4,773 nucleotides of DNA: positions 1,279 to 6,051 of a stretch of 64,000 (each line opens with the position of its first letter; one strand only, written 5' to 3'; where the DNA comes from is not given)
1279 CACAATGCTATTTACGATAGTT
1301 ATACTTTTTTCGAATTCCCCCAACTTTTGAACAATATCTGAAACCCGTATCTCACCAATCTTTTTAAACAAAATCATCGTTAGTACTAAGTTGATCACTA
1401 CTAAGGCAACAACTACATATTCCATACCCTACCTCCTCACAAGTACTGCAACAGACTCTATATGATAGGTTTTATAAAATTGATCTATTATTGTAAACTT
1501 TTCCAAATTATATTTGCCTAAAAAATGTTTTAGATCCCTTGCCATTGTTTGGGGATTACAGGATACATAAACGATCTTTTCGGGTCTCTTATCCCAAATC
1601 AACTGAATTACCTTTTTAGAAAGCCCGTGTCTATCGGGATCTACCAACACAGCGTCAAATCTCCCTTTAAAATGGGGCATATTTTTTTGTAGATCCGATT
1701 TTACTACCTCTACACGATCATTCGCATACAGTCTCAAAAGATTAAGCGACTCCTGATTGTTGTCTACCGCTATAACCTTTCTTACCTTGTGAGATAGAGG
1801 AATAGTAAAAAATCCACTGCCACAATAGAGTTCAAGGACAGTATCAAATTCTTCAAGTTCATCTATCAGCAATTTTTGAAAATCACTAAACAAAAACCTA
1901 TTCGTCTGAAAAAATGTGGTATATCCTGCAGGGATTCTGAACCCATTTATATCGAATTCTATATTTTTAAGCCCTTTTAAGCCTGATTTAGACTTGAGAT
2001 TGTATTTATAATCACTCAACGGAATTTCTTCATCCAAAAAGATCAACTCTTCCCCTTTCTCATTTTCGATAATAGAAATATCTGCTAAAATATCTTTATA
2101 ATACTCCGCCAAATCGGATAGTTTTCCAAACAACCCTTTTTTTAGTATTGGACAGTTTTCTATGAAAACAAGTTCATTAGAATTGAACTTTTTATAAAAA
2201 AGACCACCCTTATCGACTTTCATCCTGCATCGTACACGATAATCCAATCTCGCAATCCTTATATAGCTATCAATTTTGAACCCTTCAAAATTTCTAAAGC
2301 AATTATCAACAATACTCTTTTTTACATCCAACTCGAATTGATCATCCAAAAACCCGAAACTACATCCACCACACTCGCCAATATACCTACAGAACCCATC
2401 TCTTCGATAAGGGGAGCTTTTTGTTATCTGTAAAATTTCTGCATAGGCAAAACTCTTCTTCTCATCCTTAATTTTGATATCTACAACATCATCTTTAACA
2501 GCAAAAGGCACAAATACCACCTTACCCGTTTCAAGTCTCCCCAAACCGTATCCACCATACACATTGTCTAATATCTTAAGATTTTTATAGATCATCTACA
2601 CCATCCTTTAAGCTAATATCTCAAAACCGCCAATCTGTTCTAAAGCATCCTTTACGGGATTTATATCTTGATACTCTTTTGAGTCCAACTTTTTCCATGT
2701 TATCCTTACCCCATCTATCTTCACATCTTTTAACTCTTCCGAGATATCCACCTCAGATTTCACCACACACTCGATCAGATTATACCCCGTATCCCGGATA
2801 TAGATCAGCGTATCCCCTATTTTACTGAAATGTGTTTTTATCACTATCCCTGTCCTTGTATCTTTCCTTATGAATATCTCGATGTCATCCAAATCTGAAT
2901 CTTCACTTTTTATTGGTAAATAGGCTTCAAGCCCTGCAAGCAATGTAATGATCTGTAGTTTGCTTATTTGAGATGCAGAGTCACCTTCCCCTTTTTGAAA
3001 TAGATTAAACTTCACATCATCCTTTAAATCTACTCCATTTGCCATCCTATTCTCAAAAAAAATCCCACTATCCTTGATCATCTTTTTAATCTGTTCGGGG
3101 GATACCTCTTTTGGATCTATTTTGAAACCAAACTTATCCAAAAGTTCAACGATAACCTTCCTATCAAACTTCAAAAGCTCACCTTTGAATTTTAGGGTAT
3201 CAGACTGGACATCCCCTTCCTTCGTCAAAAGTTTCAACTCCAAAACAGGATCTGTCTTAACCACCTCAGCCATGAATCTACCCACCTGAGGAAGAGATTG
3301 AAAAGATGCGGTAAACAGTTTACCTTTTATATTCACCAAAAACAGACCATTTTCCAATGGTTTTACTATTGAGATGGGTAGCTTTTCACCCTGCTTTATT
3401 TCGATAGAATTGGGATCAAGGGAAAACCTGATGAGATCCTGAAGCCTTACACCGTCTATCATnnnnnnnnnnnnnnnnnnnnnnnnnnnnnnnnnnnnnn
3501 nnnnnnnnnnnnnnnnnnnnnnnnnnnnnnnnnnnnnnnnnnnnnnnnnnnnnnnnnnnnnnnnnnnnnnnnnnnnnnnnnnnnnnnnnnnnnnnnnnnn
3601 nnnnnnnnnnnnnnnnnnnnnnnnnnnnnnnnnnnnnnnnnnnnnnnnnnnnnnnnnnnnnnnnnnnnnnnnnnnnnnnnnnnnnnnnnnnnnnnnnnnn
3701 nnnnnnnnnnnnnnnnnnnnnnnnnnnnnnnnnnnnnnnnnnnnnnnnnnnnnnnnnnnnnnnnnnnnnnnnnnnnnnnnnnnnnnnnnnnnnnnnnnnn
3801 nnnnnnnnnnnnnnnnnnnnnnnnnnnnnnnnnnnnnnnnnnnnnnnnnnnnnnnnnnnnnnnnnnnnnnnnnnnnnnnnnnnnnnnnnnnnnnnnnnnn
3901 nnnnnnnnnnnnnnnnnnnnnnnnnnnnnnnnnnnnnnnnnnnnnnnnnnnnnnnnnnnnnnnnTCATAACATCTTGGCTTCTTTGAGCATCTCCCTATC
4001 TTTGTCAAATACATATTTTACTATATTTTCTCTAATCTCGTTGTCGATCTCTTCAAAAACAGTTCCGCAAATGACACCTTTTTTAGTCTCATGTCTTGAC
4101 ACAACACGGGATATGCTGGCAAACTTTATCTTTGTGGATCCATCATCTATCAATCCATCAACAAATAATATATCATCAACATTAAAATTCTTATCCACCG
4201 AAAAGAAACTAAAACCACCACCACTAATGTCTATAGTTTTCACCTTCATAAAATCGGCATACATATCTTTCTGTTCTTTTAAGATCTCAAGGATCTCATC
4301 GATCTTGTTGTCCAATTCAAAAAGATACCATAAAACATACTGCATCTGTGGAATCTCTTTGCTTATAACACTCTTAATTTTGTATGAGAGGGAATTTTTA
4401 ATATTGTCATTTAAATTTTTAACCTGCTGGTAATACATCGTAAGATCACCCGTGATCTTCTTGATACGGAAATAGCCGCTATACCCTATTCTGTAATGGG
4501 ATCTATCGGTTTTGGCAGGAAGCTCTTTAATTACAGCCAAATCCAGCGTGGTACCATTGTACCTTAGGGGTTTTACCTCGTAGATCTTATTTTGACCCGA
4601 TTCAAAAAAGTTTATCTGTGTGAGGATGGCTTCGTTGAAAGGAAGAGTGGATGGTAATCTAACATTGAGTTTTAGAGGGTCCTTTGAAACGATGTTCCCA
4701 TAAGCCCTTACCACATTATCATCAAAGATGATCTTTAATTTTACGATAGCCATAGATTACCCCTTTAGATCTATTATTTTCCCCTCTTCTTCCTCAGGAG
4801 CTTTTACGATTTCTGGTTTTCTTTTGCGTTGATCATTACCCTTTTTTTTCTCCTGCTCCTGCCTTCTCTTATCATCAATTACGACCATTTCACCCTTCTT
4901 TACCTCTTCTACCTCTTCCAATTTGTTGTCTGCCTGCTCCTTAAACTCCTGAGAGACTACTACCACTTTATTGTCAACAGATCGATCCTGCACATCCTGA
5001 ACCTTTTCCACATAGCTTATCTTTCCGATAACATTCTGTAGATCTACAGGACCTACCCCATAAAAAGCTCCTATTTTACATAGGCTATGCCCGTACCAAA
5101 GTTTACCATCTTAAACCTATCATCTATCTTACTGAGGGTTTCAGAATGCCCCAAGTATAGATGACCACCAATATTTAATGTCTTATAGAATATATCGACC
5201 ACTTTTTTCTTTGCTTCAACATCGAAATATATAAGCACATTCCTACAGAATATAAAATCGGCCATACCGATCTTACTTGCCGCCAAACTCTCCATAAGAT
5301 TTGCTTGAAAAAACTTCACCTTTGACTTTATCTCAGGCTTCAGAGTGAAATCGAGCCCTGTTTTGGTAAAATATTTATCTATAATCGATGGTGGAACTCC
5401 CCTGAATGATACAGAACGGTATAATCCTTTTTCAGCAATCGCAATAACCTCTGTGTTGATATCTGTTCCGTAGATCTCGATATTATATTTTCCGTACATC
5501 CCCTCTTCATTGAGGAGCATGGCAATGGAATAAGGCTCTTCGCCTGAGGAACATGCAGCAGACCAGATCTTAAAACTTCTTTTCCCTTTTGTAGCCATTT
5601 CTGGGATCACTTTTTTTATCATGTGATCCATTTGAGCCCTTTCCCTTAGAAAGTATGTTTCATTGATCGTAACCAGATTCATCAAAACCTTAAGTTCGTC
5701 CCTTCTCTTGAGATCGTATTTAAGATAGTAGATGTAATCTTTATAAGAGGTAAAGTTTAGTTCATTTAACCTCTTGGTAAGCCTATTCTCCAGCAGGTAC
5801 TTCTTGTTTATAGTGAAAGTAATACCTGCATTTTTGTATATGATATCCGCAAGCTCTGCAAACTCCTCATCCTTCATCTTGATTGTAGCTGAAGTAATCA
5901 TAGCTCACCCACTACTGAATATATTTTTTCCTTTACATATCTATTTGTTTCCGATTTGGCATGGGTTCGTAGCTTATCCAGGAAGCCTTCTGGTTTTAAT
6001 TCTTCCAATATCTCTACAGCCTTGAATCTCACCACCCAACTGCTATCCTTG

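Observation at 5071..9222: Kinase-less partner-switching module (PAS-PAS-PP2C + STAS + STAS-HEAT fusion) spliced into the chemotaxis operon next to cheR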

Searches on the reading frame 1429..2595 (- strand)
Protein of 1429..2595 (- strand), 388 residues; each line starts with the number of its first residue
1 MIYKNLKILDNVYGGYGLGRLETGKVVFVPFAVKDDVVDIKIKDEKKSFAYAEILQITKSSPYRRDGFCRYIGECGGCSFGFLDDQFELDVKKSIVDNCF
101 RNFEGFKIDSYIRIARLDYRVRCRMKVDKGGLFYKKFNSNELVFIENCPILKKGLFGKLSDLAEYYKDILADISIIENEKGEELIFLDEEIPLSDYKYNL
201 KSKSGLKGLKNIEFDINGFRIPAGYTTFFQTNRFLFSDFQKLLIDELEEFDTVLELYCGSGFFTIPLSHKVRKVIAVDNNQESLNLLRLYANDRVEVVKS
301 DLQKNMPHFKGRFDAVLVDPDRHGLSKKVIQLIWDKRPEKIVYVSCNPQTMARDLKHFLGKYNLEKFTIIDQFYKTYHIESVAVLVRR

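Call 3: search_protein_families(library=pfam, proteins=[window:1429-2595:-], max_evalue=0.01)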
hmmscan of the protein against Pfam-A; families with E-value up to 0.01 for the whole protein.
window:1429-2595:- (388 aa): 12 families
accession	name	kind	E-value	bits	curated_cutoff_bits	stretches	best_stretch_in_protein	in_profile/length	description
PF05958.17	tRNA_U5-meth_tr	-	1.2e-24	87.4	23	1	251-387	203-356/357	tRNA (Uracil-5-)-methyltransferase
PF13649.12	Methyltransf_25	-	3.5e-08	34.5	27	1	253-318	1-70/97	Methyltransferase domain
PF01938.26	TRAM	-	1.7e-07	31.4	21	1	8-55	12-61/61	TRAM domain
PF08241.18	Methyltransf_11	-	3.6e-05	24.8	21.2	1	255-317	2-65/95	Methyltransferase domain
PF13847.12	Methyltransf_31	-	0.00011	22.4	27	1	251-349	5-113/145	Methyltransferase domain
PF00398.26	RrnaAD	-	0.00013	21.6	24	1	246-304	27-87/263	Ribosomal RNA adenine dimethylase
PF02475.24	TRM5-TYW2_MTfase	-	0.00014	22.3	28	1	247-305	34-99/164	TRM5/TYW2 methyltransferase domain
PF03602.21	Cons_hypoth95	-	0.00018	21.6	24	1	249-346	41-152/182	Conserved hypothetical protein 95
PF05175.20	MTS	-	0.00027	21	23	1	241-324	21-110/170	Methyltransferase small domain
PF02086.21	MethyltransfD12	-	0.00058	20.1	22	1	249-304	20-75/253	D12 class N6 adenine-specific DNA methyltransferase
PF13578.12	Methyltransf_24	-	0.0032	18.8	26.3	1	272-321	24-77/105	Methyltransferase domain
PF09445.16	Methyltransf_15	-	0.0037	17.3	22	1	252-311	3-67/165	RNA cap guanine-N2 methyltransferase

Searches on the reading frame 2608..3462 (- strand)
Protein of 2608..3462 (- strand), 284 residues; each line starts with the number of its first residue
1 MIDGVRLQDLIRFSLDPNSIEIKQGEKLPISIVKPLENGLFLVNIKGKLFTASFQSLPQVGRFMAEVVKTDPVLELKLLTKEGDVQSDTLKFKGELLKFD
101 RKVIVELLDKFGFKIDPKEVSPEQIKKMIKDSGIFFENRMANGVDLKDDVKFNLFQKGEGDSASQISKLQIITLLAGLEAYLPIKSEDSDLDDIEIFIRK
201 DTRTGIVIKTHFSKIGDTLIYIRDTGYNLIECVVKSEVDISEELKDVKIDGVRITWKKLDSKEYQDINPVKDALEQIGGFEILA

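Call 3: search_protein_families(library=pfam, proteins=[window:2608-3462:-], max_evalue=0.01)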
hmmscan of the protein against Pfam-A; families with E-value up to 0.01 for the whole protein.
window:2608-3462:- (284 aa): 0 families

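Call 40: search_protein_families(library=ncbifam, proteins=[window:2608-3462:-], max_evalue=0.1)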
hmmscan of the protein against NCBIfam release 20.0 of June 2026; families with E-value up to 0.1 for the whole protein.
window:2608-3462:- (284 aa): 0 families

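Call 52: find_homologous_proteins(query=window:2608-3462:-, max_evalue=0.001)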
Query window:2608-3462:- (284 aa): 8 proteins with E <= 0.001 among 1151 candidates.
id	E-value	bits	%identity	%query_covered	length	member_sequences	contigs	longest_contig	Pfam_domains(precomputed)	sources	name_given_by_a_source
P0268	1.4e-175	600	100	100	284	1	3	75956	-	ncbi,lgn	-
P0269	3.7e-142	491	78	100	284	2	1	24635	-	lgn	-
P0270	2.6e-122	425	65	100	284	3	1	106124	-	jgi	-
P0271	1.8e-117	410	62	100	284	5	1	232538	-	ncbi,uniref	ncbi:hypothetical protein [Calditerrivibrio sp.]|uniref:hypothetical protein n=1 Tax=Calditerrivibri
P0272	5.8e-112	392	59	100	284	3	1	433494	-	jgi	-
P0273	4.2e-110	385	58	100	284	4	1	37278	-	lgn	-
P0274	3.0e-99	350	55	100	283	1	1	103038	-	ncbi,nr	ncbi:MAG: hypothetical protein N3C60_00535 [Calditerrivibrio sp.]|nr:hypothetical protein [Calditerr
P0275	4.3e-67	244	42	100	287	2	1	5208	-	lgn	-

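Call 70: search_protein_families(library=pfam, proteins=[window:2608-3462:-], max_evalue=1)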
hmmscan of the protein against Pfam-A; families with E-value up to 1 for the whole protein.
window:2608-3462:- (284 aa): 2 families
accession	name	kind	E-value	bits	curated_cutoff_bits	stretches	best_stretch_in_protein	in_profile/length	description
PF24828.1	DUF7713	-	0.18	11.9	24.1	0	231-259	19-47/68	Domain of unknown function (DUF7713)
PF24353.1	DUF7513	-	0.19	12.1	27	1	194-239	26-66/81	Domain of unknown function (DUF7513)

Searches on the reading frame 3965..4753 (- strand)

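Call 3: search_protein_families(library=pfam, proteins=[window:3965-4753:-], max_evalue=0.01)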
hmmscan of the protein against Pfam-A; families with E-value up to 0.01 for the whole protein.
window:3965-4753:- (262 aa): 1 family
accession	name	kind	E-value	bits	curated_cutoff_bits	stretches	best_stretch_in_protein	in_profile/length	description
PF07238.19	PilZ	-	4.7e-06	27.3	22.5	1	169-249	23-101/102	PilZ domain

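Call 40: search_protein_families(library=ncbifam, proteins=[window:3965-4753:-], max_evalue=0.1)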
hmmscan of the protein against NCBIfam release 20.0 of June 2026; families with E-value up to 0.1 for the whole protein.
window:3965-4753:- (262 aa): 1 family
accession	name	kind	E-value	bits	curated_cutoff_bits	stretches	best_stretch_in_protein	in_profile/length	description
NF047488.1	Sig54regLEPBII2431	equivalog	0.019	15.3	175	1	167-235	29-96/112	LEPBI_I2431 family sigma-54 regulated protein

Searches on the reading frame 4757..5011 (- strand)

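Call 3: search_protein_families(library=pfam, proteins=[window:4757-5011:-], max_evalue=0.01)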
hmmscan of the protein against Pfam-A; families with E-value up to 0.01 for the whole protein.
window:4757-5011:- (84 aa): 0 families

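Call 40: search_protein_families(library=ncbifam, proteins=[window:4757-5011:-], max_evalue=0.1)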
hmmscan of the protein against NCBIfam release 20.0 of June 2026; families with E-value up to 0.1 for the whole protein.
window:4757-5011:- (84 aa): 1 family
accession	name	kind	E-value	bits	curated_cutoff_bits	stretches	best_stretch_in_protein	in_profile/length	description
TIGR00096.1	TIGR00096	equivalog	0.069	12.6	167.9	1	20-67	185-241/275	16S rRNA (cytidine(1402)-2'-O)-methyltransferase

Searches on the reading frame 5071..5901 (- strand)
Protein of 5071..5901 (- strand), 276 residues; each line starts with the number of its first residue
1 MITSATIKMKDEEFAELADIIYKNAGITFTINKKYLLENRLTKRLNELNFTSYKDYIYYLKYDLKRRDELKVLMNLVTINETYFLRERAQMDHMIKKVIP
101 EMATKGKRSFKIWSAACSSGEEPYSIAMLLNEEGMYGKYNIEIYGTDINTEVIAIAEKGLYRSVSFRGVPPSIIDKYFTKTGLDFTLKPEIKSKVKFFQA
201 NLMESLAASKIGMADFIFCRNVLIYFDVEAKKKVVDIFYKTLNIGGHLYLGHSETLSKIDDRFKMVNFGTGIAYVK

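Call 3: search_protein_families(library=pfam, proteins=[window:5071-5901:-], max_evalue=0.01)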
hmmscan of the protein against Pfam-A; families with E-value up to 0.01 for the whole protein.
window:5071-5901:- (276 aa): 5 families
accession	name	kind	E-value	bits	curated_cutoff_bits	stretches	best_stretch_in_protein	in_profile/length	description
PF01739.24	CheR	-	3.6e-57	193.4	27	1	80-268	1-191/195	CheR methyltransferase, SAM binding domain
PF03705.20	CheR_N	-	8.9e-15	54.6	27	1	12-63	1-52/53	CheR methyltransferase, all-alpha domain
PF13847.12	Methyltransf_31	-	0.0021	18.2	27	0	194-260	55-119/145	Methyltransferase domain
PF08242.18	Methyltransf_12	-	0.0026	18.9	30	0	193-248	49-98/98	Methyltransferase domain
PF13649.12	Methyltransf_25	-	0.0099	17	27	0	194-246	47-97/97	Methyltransferase domain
